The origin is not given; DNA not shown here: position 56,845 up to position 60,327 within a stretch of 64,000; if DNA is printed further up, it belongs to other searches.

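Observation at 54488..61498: An intact type II-C CRISPR-Cas sits inside a decayed plasmid backbone, with repA ending exactly at the first repeat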

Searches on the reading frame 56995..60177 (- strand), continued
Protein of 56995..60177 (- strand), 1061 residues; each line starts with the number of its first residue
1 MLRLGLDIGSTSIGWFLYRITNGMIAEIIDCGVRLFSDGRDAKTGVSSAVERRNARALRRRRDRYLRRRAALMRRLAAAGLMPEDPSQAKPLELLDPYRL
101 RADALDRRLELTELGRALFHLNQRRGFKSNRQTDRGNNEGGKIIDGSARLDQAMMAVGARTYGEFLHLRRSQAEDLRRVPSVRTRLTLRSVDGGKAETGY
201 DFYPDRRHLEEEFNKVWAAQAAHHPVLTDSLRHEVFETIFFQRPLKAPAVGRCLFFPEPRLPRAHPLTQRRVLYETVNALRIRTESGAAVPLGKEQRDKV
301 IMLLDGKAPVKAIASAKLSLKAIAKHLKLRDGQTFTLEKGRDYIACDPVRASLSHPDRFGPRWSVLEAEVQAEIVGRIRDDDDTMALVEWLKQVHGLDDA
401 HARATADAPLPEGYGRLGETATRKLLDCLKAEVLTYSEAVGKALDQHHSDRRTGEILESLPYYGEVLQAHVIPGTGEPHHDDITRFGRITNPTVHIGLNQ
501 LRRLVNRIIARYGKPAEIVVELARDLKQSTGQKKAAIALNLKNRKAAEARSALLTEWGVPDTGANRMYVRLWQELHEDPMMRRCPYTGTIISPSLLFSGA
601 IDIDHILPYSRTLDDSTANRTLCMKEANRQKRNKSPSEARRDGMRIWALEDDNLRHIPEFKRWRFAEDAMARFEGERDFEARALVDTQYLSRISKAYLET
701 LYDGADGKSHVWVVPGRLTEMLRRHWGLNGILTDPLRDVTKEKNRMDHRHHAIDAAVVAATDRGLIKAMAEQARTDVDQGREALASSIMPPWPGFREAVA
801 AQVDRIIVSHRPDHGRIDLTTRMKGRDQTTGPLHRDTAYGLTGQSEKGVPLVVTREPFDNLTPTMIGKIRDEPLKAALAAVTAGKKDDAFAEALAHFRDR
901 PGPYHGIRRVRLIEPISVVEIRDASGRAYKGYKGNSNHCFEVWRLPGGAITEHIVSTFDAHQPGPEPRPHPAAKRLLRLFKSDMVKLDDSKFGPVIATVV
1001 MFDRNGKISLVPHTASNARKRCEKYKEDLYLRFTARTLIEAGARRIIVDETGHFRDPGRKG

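Call 45: find_homologous_proteins(query=L007:7350-8264:+, max_evalue=1e-30)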
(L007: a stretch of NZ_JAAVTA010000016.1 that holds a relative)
Query L007:7350-8264:+ (305 aa): 1457 proteins with E <= 1e-30 among 3119 candidates; the best 120 are listed.
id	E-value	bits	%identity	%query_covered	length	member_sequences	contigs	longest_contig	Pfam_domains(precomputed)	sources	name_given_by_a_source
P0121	2.4e-193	659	96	100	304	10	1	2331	PF10134.16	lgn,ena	-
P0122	3.0e-155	534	78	100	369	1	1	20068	PF10134.16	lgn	-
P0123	7.5e-149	513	77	97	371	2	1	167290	PF10134.16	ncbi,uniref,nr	ncbi:replication initiator protein A [Magnetospirillum sp. XM-1]|uniref:replication initiator protei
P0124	2.5e-146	505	75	96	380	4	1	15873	PF10134.16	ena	-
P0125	5.8e-133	461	99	69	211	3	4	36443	PF01051.28,PF10134.16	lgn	-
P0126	4.0e-115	402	64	96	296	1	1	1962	PF10134.16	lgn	-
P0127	1.0e-112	394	62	93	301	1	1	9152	PF10134.16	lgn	-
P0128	1.3e-112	394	60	97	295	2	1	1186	PF10134.16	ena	-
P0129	1.4e-112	394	60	95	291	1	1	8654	PF10134.16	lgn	-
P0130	2.4e-112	393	60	97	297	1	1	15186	PF10134.16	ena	-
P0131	3.1e-112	393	62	93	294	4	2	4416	PF10134.16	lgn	-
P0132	9.7e-112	391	59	98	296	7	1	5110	PF10134.16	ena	-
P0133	1.7e-111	390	59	97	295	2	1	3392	PF10134.16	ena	-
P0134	2.5e-111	390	60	97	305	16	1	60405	PF10134.16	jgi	-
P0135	3.7e-111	389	60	97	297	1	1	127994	PF10134.16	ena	-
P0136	4.5e-111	389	61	93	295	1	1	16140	PF10134.16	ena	-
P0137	5.1e-111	389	61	93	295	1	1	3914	PF10134.16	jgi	jgi:plasmid replication initiation protein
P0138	6.2e-111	389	61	96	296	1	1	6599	PF10134.16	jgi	jgi:plasmid replication initiation protein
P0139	6.4e-111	388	60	97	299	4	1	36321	PF10134.16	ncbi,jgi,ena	-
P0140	6.6e-111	388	60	96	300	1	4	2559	PF10134.16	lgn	-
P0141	6.8e-111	388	61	93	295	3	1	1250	PF10134.16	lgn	-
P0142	1.3e-110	387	61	95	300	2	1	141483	PF10134.16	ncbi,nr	ncbi:replication initiator protein A [Geminicoccaceae bacterium 1502E]|nr:replication initiator prot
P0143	1.3e-110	387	59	98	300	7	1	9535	PF10134.16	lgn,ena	-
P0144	1.9e-110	387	60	96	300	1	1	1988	PF10134.16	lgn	-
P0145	2.4e-110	387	58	97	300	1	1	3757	PF10134.16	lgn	-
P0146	3.0e-110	386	61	93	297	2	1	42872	PF10134.16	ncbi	ncbi:MAG: replication initiator protein A [Cyanobacteria bacterium J06638_22]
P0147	5.8e-110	385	58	97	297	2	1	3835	PF10134.16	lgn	-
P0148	6.3e-110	385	62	93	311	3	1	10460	PF10134.16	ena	-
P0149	1.2e-109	384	59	97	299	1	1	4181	PF10134.16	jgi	jgi:plasmid replication initiation protein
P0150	1.4e-109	384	60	96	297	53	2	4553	PF10134.16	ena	-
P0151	2.9e-109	383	61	93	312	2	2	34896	PF10134.16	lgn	-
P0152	3.1e-109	383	61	93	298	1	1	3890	PF10134.16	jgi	jgi:plasmid replication initiation protein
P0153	3.3e-109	383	60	94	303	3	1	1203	PF10134.16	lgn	-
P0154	4.1e-109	383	58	98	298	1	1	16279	PF10134.16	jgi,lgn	-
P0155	4.5e-109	382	60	94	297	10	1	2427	PF10134.16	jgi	jgi:plasmid replication initiation protein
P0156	7.5e-109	382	62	89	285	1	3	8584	PF10134.16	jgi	-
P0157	7.6e-109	382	60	93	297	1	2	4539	PF10134.16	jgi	jgi:plasmid replication initiation protein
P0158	7.9e-109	382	60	93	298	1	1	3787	PF10134.16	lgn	-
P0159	8.4e-109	382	57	97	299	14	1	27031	PF10134.16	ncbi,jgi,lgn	-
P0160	9.4e-109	381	62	89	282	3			PF10134.16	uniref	uniref:replication initiator protein A n=1 Tax=Sneathiella aquimaris TaxID=2599305 RepID=UPI00146CA5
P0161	9.9e-109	381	59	97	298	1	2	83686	PF10134.16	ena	-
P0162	1.1e-108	381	59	98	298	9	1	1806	PF10134.16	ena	-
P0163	1.3e-108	381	60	98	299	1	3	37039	PF10134.16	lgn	-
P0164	1.7e-108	381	60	96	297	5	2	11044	PF10134.16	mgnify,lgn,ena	mgnify:FL=1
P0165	1.9e-108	380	58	97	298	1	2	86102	PF10134.16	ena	-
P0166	2.1e-108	380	58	96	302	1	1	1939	PF10134.16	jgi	jgi:plasmid replication initiation protein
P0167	2.4e-108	380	57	99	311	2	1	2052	PF10134.16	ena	-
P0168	3.5e-108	380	58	97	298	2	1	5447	PF10134.16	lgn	-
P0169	3.6e-108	379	59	93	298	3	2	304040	PF10134.16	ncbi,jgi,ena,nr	ncbi:MAG: replication initiator protein A [Geminicoccaceae bacterium]|nr:replication initiator prote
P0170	4.0e-108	379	59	94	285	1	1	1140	PF10134.16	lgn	-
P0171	4.1e-108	379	62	93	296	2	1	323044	PF10134.16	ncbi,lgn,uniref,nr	ncbi:Replication initiator protein A [Arboricoccus pini]|uniref:Replication initiator protein A n=1 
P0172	4.3e-108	379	59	97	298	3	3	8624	PF10134.16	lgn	-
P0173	4.5e-108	379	59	96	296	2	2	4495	PF10134.16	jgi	jgi:plasmid replication initiation protein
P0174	6.5e-108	379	57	98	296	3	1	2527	PF10134.16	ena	-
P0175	6.6e-108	379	58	97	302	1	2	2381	PF10134.16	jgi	jgi:plasmid replication initiation protein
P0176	6.8e-108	379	60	96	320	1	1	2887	PF10134.16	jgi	jgi:plasmid replication initiation protein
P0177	8.8e-108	378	62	88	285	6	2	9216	PF10134.16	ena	-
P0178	9.2e-108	378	60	96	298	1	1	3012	PF10134.16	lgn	-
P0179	1.8e-107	377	59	97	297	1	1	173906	PF10134.16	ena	-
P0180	2.1e-107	377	60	97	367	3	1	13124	PF10134.16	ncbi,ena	-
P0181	3.0e-107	376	60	94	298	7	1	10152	PF10134.16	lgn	-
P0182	3.4e-107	376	61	93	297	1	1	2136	PF10134.16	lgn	-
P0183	4.6e-107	376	57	98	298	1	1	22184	PF10134.16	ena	-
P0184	5.7e-107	376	63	88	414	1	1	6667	PF10134.16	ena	-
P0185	6.8e-107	375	68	82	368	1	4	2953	PF10134.16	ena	-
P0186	1.0e-106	375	67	82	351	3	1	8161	PF10134.16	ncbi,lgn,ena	-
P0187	1.2e-106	375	58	96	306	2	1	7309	PF10134.16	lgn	-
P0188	1.3e-106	374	68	82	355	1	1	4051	PF10134.16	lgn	-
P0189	1.3e-106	374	59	93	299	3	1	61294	PF10134.16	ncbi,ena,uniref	ncbi:replication initiator protein A [Benzoatithermus flavus]|uniref:Replication initiator protein A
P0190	1.4e-106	374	58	97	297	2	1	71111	PF10134.16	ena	-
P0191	1.5e-106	374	60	93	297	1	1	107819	PF10134.16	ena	-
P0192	1.7e-106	374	60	94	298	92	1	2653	PF10134.16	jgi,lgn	-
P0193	3.1e-106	373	65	83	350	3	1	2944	PF10134.16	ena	-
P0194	4.1e-106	373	58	93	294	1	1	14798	PF10134.16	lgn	-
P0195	4.6e-106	373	60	94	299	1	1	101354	PF10134.16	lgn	-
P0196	4.7e-106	373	58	95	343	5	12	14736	PF10134.16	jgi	jgi:plasmid replication initiation protein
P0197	4.9e-106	372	59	95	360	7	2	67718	PF10134.16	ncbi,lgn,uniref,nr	ncbi:MAG TPA: replication initiator protein A [Geminicoccus sp.]|uniref:replication initiator protei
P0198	5.5e-106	372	57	97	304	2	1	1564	PF10134.16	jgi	jgi:plasmid replication initiation protein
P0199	6.1e-106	372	63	86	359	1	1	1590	PF10134.16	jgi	jgi:plasmid replication initiation protein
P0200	7.4e-106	372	59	93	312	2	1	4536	PF10134.16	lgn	-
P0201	8.6e-106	372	59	94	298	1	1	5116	PF10134.16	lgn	-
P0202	1.4e-105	371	58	95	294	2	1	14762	PF10134.16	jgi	-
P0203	1.6e-105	371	58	98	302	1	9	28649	PF10134.16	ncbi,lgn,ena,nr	ncbi:MAG: replication initiator protein A [Geminicoccaceae bacterium]|nr:replication initiator prote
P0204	2.1e-105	370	58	93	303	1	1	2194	PF10134.16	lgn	-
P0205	2.3e-105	370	66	83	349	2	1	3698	PF10134.16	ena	-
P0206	2.4e-105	370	62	85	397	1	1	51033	PF10134.16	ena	-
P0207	3.3e-105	370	60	95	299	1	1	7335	PF10134.16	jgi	-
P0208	3.5e-105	370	60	93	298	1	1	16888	PF10134.16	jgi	jgi:plasmid replication initiation protein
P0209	3.8e-105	370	58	93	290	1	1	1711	PF10134.16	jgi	jgi:plasmid replication initiation protein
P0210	4.4e-105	369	58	93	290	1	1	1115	PF10134.16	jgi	jgi:plasmid replication initiation protein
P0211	5.0e-105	369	59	96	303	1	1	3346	PF10134.16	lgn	-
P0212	5.1e-105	369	59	96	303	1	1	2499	PF10134.16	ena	-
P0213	5.6e-105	369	59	96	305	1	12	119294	PF10134.16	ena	-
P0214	5.9e-105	369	57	97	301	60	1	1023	PF10134.16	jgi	jgi:plasmid replication initiation protein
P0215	6.2e-105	369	65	83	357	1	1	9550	PF10134.16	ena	-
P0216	6.3e-105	369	60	96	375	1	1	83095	PF10134.16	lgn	-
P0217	6.3e-105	369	58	97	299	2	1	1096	PF10134.16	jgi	jgi:plasmid replication initiation protein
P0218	6.7e-105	369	65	83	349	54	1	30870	PF10134.16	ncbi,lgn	ncbi:MAG: replication initiator protein A [Sulfitobacter sp.]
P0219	7.4e-105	369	58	93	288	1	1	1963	PF10134.16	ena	-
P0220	7.7e-105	369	64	86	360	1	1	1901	PF10134.16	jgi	jgi:plasmid replication initiation protein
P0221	1.0e-104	368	58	96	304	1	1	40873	PF10134.16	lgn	-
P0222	1.0e-104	368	58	94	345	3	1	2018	PF10134.16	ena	-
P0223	1.1e-104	368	57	98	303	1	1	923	PF10134.16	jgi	jgi:plasmid replication initiation protein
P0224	1.3e-104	368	58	94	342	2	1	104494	PF10134.16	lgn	-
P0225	1.4e-104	368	58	93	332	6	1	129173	PF10134.16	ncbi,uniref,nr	ncbi:replication initiator protein A [Geminicoccus harenae]|uniref:replication initiator protein A n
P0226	1.9e-104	367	59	94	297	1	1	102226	PF10134.16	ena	-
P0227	2.4e-104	367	65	83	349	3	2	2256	PF10134.16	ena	-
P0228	3.1e-104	367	58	96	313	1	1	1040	PF10134.16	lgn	-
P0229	3.4e-104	366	64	86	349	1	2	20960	PF10134.16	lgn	-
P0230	4.0e-104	366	59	94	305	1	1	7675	PF10134.16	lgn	-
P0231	5.5e-104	366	57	96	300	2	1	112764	PF10134.16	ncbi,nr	ncbi:replication initiator protein A [Magnetospirillum molischianum]|nr:replication initiator protei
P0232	5.7e-104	366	59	94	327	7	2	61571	PF10134.16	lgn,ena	-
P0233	5.9e-104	366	65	84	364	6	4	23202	PF10134.16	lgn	-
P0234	7.1e-104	365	58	92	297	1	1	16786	PF10134.16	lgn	-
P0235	7.5e-104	365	64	82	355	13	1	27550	PF10134.16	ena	-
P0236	8.6e-104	365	66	82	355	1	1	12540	PF10134.16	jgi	-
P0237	9.4e-104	365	66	85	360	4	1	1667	PF10134.16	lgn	-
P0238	1.3e-103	364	62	87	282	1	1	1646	PF10134.16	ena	-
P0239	1.3e-103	364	64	83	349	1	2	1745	PF01051.28,PF10134.16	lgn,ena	-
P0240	1.4e-103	364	66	82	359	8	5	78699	PF10134.16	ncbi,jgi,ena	-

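Call 46: find_encoding_contigs(protein=P0121, flank=10000, max_places=6)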
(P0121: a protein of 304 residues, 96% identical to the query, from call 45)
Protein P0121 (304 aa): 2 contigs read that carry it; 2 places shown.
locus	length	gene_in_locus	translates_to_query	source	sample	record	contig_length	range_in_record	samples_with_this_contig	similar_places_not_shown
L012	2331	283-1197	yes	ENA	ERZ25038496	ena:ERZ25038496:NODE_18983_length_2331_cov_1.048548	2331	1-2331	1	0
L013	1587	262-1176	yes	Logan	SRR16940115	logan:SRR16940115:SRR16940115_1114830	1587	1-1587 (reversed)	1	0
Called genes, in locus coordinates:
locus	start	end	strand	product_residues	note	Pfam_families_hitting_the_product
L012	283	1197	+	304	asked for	PF10134:RPA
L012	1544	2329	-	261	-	?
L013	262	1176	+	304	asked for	PF10134:RPA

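Call 47: find_encoding_contigs(protein=P0125, flank=10000, max_places=6)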
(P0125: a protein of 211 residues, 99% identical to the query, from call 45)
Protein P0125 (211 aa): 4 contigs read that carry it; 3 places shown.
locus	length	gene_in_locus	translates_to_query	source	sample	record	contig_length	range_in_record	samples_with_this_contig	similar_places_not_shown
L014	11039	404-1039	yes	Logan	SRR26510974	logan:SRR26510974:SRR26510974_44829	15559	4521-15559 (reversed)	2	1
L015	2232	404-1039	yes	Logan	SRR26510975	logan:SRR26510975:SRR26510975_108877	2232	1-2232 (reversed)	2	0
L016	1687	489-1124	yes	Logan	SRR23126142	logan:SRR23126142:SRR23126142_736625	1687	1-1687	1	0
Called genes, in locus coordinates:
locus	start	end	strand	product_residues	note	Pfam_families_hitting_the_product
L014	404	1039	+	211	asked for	PF10134:RPA, PF01051:Rep3_N (faint)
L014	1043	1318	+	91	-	PF10134:RPA (weak)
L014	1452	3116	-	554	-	-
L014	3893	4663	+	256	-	PF01510:Amidase_2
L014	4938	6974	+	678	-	PF01381:HTH_3, PF13560:HTH_31 (weak), PF08241:Methyltransf_11, PF08242:Methyltransf_12, PF13649:Methyltransf_25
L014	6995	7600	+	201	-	PF03591:AzlC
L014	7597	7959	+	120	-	PF05437:AzlD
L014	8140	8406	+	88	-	-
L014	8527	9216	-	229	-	PF00072:Response_reg, PF00486:Trans_reg_C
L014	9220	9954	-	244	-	PF01895:PhoU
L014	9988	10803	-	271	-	PF20703:nSTAND1 (faint), PF00005:ABC_tran, PF02463:SMC_N (weak), PF13175:AAA_15 (weak), PF13304:AAA_21 (weak)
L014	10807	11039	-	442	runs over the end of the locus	PF11812:DUF3333, PF00528:BPD_transp_1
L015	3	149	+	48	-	?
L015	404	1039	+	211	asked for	PF10134:RPA, PF01051:Rep3_N (faint)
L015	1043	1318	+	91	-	PF10134:RPA (weak)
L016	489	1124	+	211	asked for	PF10134:RPA, PF01051:Rep3_N (faint)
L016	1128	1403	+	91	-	PF10134:RPA (weak)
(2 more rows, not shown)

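Call 53: search_protein_families(library=pfam, proteins=[L007:9543-10523:-, L007:8661-9467:-, L007:11646-12839:-, L007:12843-13211:-, L007:13371-13742:-, L008:8576-9817:-, L008:10054-10935:-, L008:10977-12317:-, L008:12378-13640:-, L008:13729-14310:+], max_evalue=0.00001)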
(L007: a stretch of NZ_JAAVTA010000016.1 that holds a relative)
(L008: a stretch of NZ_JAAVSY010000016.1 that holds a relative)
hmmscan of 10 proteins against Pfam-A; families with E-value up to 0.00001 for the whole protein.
L007:9543-10523:- (326 aa): 0 families

L007:8661-9467:- (268 aa): 0 families

L007:11646-12839:- (397 aa): 0 families

L007:12843-13211:- (122 aa): 0 families

L007:13371-13742:- (123 aa): 0 families

L008:8576-9817:- (413 aa): 1 family
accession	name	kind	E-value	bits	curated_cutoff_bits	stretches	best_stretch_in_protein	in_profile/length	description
PF07690.21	MFS_1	-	2.4e-38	132.4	33.4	1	30-350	11-342/347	Major Facilitator Superfamily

L008:10054-10935:- (293 aa): 1 family
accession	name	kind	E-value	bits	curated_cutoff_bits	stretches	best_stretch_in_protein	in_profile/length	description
PF01435.24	Peptidase_M48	-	1.1e-11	45.4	20.3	1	119-287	29-184/186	Peptidase family M48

L008:10977-12317:- (446 aa): 1 family
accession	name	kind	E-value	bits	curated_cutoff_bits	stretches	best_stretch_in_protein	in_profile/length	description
PF09019.17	EcoRII-C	-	2.4e-68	229.8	25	1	266-436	1-164/165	EcoRII C terminal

L008:12378-13640:- (420 aa): 1 family
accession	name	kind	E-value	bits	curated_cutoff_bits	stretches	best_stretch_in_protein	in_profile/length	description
PF00145.23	DNA_methylase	-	1.1e-82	278.5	22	1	68-395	1-320/324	C-5 cytosine-specific DNA methylase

L008:13729-14310:+ (194 aa): 3 families
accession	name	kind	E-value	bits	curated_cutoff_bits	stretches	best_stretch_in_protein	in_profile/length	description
PF00239.26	Resolvase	-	3.2e-47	160.7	23.3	1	17-149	2-144/145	Resolvase, N terminal domain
PF02796.21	HTH_7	-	6.9e-10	39.3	23.8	1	148-192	1-45/45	Helix-turn-helix domain of resolvase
PF01527.26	HTH_Tnp_1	-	8.3e-06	26.4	24.1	0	157-188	12-43/75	Transposase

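Call 73: find_encoding_contigs(protein=P0006, flank=10000, max_places=2)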
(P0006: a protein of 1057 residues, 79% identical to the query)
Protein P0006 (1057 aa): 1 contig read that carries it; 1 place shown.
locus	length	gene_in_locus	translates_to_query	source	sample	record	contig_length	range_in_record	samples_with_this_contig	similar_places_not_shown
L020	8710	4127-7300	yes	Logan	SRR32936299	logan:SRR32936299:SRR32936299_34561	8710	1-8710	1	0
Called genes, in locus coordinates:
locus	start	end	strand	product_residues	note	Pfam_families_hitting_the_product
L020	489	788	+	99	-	-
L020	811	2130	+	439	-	-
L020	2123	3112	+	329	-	-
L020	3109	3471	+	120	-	-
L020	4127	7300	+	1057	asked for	PF13395:HNH_4, PF18541:RuvC_III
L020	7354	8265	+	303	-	PF01867:Cas_Cas1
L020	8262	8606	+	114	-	PF09827:CRISPR_Cas2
